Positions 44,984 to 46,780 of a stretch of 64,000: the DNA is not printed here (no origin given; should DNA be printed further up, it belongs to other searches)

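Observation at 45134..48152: Sheath-fusion gene is co-operonic with a TPR-SAM methyltransferase inserted between clpV and vgrG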

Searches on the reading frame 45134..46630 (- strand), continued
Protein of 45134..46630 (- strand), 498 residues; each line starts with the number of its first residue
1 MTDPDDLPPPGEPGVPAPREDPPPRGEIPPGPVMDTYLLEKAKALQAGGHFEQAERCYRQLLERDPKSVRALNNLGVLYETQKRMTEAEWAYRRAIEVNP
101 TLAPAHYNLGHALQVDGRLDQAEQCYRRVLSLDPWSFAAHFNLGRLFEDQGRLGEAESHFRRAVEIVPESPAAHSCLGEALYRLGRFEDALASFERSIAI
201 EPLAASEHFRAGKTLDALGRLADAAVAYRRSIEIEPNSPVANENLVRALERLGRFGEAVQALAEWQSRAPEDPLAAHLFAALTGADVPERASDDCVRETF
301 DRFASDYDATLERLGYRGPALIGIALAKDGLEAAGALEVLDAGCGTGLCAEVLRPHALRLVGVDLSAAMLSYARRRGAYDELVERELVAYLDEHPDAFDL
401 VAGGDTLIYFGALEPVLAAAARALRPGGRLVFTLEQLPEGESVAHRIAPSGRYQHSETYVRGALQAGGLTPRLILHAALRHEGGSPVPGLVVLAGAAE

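Call 68: predict_structure(alignment_id=A3)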
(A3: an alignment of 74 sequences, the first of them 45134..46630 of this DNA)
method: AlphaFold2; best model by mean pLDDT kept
length: 498 residues; sequences in the alignment: 74
mean_pLDDT: 92.4   pTM: 0.84
mean pLDDT of the five models: 92.4, 92.3, 92.3, 92.2, 91.6
residues with pLDDT >= 90: 426; 70-90: 38; 50-70: 10; < 50: 24
segments of 3 or more residues with pLDDT < 50: 1-4, 6-23
pLDDT, mean of each block of 10 residues (from residue 1): 39 42 50 89 97 98 96 98 97 98 98 96 99 98 97 97 99 98 96 99 98 96 98 96 97 97 97 96 95 94 86 90 96 96 75 96 94 92 96 98 94 98 98 94 92 97 98 97 91 95
secondary structure, 60 per line:
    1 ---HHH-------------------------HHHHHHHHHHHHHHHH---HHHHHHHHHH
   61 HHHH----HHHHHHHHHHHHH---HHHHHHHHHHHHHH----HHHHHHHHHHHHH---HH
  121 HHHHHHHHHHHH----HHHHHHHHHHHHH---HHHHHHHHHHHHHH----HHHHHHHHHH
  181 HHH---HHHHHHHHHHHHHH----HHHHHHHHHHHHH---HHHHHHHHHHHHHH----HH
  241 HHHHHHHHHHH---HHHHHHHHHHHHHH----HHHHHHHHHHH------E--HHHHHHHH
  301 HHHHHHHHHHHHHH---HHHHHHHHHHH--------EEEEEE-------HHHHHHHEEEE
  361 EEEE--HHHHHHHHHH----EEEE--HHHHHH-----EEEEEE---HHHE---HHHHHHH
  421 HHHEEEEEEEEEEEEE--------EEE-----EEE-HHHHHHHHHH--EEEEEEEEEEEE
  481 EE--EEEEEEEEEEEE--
elements in order: H32-47 H51-64 H69-81 H85-98 H103-115 H119-132 H137-149 H153-166 H171-183 H187-200 H205-217 H221-234 H239-251 H255-268 H273-283 H293-314 H318-328 E337-342 H350-356 E357-364 H367-376 E381-384 H387-392 E398-403 H414-423 E424-436 E445-447 E453-455 H457-466 E469-482 E485-496
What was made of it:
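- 45134..46630 (-): TPR-repeat class I SAM-dependent methyltransferase, 498 aa, of the COG4976-like type named 'predicted TPR repeat methyltransferase'. The AF2 model has pLDDT 92.4 and pTM 0.84 (call 68).
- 45782..46537 (-): TPR superhelix, residues about 32-283, made of seven helix pairs plus a capping helix. AF2 secondary structure (call 68).
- On Class I SAM-dependent methyltransferase: The AF2 model has alternating strands and helices over residues 337-496 at pLDDT above 90 (call 68).
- The model is confident (pLDDT 92, pTM 0.84; call 68).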

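Call 70: fold_search(model_id=the predicted structure, library=pdb)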
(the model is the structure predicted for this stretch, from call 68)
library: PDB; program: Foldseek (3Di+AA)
matches with E <= 10: 1941; with E <= 0.001: 1184
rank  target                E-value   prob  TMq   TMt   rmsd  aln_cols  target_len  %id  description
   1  8chy                  1.6e-15  1.00  0.46  0.81   2.8       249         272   30  Crystal structure of an 8-repeat consensus TPR superhelix with Zinc. (released 2024-02-21)
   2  9qhb                  3.9e-15  1.00  0.47  0.83   2.3       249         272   29  Crystal structure of 16-repeat CTPR protein with eliminated coordination sites (released 2025-10-22)
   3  8dth_B                1.1e-14  1.00  0.28  0.21  15.6       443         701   16  Cryo-EM structure of Arabidopsis SPY alternative conformation 2 (released 2023-03-08)
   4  7yea_A                1.3e-14  1.00  0.40  0.21  16.9       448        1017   21  Human O-GlcNAc transferase Dimer (released 2023-07-12)
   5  7y4i_A                1.7e-14  1.00  0.31  0.20  14.5       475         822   16  Crystal structure of SPINDLY in complex with GDP (released 2022-12-07)
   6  1w3b_B                1.7e-14  1.00  0.50  0.66   5.0       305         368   24  The superhelical TPR domain of O-linked GlcNAc transferase reveals structural similarities to importin alpha. (released 2004-09-09)
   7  6eou                  1.7e-14  1.00  0.47  0.67   8.9       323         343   24  O-GlcNAc transferase TPR domain with the intellectual disability associated mutation L254F (released 2018-05-09)
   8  8dtg_B                1.9e-14  1.00  0.30  0.22  15.4       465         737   16  Cryo-EM structure of Arabidopsis SPY alternative conformation 1 (released 2023-03-08)
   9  9qhc_B                2.9e-14  1.00  0.47  0.82   9.7       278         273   27  Crystal structure of 8-repeat CTPR protein with eliminated coordination sites (released 2025-10-22)
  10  8dtg_A                3.2e-14  1.00  0.30  0.20  15.6       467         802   16  Cryo-EM structure of Arabidopsis SPY alternative conformation 1 (released 2023-03-08)
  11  8dtf_A                5.7e-14  1.00  0.30  0.20  15.0       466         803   16  Cryo-EM structure of the full length Arabidopsis SPY with complete TPRs (released 2023-03-08)
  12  9qhc_A                6.2e-14  1.00  0.47  0.81   9.6       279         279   27  Crystal structure of 8-repeat CTPR protein with eliminated coordination sites (released 2025-10-22)
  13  7yeh_A                7.7e-14  1.00  0.40  0.21  16.3       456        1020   20  Cryo-EM structure of human OGT-OGA complex (released 2023-07-12)
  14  1w3b_A                8.0e-14  1.00  0.46  0.58   9.5       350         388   24  The superhelical TPR domain of O-linked GlcNAc transferase reveals structural similarities to importin alpha. (released 2004-09-09)
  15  8dth_A                9.2e-14  1.00  0.30  0.22  14.0       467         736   16  Cryo-EM structure of Arabidopsis SPY alternative conformation 2 (released 2023-03-08)
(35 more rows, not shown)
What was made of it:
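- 45782..46537 (-): Foldseek best matches are consensus TPR superhelices and the TPR domains of OGT and SPINDLY (call 70).
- Closest known: O-GlcNAc transferase / SPINDLY. Same: The predicted N-terminal TPR superhelix is structurally closest to the OGT and SPY TPR domains and is followed by a transferase domain (calls 68, 70).
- Architecture: the TPR superhelix matches those of OGT and SPY (call 70).
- Tried and rejected: Fold search with the whole TPR-MT model (call 70).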

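Call 72: search_dna_similar(query=window:45134-46630:-, collection=plasmids, mode=protein, max_evalue=1e-30, max_rows=25)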
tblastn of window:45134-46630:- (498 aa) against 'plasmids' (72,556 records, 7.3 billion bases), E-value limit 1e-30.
Records with a match: 15; places in all: 15; records where one place covers at least 80% of the query: 5.
Best place of each record, by identity: <60% 15.
By first word of the organism name: Azospirillum 11; Candidatus 1; Ralstonia 1; Niveispirillum 1; Legionella 1.
By predicted mobility (MOB-suite, as given by PLSDB): non-mobilizable 11; mobilizable 4.
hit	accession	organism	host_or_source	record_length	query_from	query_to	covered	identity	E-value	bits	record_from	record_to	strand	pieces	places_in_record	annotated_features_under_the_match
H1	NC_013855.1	Azospirillum sp. B510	-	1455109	80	494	83%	44.2%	1e-69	249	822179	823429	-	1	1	record has no annotation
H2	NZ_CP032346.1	Azospirillum brasilense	soil sample,Agricultural field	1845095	107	494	78%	47.2%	3e-68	244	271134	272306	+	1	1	record has no annotation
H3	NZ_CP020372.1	Candidatus Thiodictyon syntrophicum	meromictic lake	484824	39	494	92%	39.3%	5e-64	232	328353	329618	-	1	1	tetratricopeptide repeat protein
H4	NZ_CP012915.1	Azospirillum brasilense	Digitaria eriantha,microbe,root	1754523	107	494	78%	45.9%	2e-66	239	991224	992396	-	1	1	none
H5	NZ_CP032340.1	Azospirillum brasilense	soil sample,Agricultural field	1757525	107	494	78%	45.9%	2e-66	239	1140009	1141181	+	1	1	none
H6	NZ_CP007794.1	Azospirillum argentinense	Triticum aestivum L.,Root,wheat ...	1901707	107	494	78%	45.9%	2e-62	228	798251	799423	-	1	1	record has no annotation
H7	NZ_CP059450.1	Azospirillum brasilense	Prokaryotes,soil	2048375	107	494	78%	45.7%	1e-65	237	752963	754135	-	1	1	none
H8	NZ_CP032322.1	Azospirillum argentinense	soil sample,Agricultural field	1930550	107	494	78%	45.7%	3e-65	236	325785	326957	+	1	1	record has no annotation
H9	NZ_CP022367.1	Azospirillum sp. TSH58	single cell,paddy soils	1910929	107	494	78%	45.2%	2e-64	233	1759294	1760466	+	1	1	record has no annotation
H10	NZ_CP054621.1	Azospirillum oryzae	cell culture,soil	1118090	112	494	77%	45.6%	9e-65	234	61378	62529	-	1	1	record has no annotation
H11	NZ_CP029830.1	Azospirillum ramasamyi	single cell,Cow dung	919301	112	494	77%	45.1%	7e-59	217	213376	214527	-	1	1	tetratricopeptide repeat protein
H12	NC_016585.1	Azospirillum lipoferum 4B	-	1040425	112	494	77%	44.8%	7e-57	211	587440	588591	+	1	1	none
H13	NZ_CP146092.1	Ralstonia sp. RRA.1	-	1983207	88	494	82%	38.5%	2e-55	207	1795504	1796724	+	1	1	none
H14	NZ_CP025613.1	Niveispirillum cyanobacteriorum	sing cell,cyanobacterial aggregates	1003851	74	494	85%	35.6%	2e-49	190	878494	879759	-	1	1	none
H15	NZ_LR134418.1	Legionella adelaidensis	environmental,Cooling tower water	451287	51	469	84%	28.3%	2e-35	148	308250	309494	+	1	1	tetratricopeptide repeat protein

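Call 73: get_annotated_region(hit=H4, flank=14000)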
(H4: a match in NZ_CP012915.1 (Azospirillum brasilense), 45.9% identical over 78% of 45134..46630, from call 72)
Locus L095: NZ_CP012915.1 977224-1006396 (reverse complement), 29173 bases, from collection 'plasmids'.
description: Azospirillum brasilense strain Sp 7 plasmid ABSP7_p1, complete sequence
organism: Azospirillum brasilense (NCBI taxid 192)
taxonomy: Bacteria; Pseudomonadota; Alphaproteobacteria; Rhodospirillales; Azospirillaceae; Azospirillum; Azospirillum brasilense
host: -; source: Digitaria eriantha,microbe,root; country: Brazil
typing (MOB-suite, as given by PLSDB): non-mobilizable; replicon rep_cluster_622
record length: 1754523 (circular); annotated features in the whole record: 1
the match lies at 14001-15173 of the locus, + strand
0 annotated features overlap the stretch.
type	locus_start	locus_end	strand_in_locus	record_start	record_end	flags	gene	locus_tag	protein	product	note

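Call 74: get_annotated_region(hit=H3, flank=14000)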
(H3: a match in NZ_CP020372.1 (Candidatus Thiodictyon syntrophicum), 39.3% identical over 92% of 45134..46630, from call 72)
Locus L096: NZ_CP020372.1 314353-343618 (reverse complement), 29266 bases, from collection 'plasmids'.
description: Candidatus Thiodictyon syntrophicum strain Cad16T plasmid pTs485, complete sequence
organism: Candidatus Thiodictyon syntrophicum (NCBI taxid 1166950)
taxonomy: Bacteria; Pseudomonadota; Gammaproteobacteria; Chromatiales; Chromatiaceae; Thiodictyon; Candidatus Thiodictyon syntrophicum
host: -; source: meromictic lake; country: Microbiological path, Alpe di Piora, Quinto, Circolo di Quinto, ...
typing (MOB-suite, as given by PLSDB): non-mobilizable
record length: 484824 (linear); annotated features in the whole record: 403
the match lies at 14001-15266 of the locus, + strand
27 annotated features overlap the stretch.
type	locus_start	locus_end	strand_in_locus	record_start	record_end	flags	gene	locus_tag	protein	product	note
CDS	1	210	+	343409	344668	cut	-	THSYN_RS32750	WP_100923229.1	hypothetical protein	-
CDS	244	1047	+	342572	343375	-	-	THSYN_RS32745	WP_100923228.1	TIR domain-containing protein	GO:0007165 - signal transduction [Evidence IEA]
CDS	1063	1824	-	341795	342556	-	-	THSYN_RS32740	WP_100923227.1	hypothetical protein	-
CDS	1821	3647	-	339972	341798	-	-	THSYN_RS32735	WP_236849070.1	SUMF1/EgtB/PvdO family nonheme iron enzyme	-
CDS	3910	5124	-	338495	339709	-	-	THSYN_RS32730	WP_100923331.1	FtsX-like permease family protein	-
CDS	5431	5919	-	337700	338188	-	-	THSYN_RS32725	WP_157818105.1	DcrB-related protein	-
CDS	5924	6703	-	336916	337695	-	-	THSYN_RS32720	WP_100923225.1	HEAT repeat domain-containing protein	-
CDS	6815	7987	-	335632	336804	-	-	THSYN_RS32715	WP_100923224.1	hypothetical protein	-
CDS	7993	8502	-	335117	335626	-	-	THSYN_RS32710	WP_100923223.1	peptidoglycan-binding domain-containing protein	-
CDS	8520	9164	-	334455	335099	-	-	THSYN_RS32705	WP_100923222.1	peptidoglycan-binding protein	-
CDS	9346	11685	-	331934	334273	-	-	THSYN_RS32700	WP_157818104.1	type VI secretion system tip protein VgrG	GO:0033103 - protein secretion by the type VI secretion system [Evidence IEA]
CDS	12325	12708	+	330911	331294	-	-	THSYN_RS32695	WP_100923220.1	PAAR domain-containing protein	-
CDS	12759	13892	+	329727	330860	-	-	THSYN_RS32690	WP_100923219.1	methyltransferase domain-containing protein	-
CDS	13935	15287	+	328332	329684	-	-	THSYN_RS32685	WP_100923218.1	tetratricopeptide repeat protein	-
CDS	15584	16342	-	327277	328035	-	-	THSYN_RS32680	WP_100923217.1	RDD family protein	-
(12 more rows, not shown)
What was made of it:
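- In Thiodictyon pTs485 it follows a PAAR gene directly: vgrG | PAAR, MT, TPR-MT (call 74).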

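Call 75: get_annotated_region(hit=H13, flank=14000)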
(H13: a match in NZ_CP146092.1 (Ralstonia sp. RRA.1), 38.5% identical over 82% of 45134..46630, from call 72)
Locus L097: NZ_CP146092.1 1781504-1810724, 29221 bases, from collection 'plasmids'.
description: Ralstonia sp. RRA.1 plasmid unnamed1, complete sequence
organism: Ralstonia sp. RRA.1 (NCBI taxid 3122075)
taxonomy: Bacteria; Pseudomonadota; Betaproteobacteria; Burkholderiales; Burkholderiaceae; Ralstonia; Ralstonia sp. RRA.1
host: -; source: -; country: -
typing (MOB-suite, as given by PLSDB): non-mobilizable
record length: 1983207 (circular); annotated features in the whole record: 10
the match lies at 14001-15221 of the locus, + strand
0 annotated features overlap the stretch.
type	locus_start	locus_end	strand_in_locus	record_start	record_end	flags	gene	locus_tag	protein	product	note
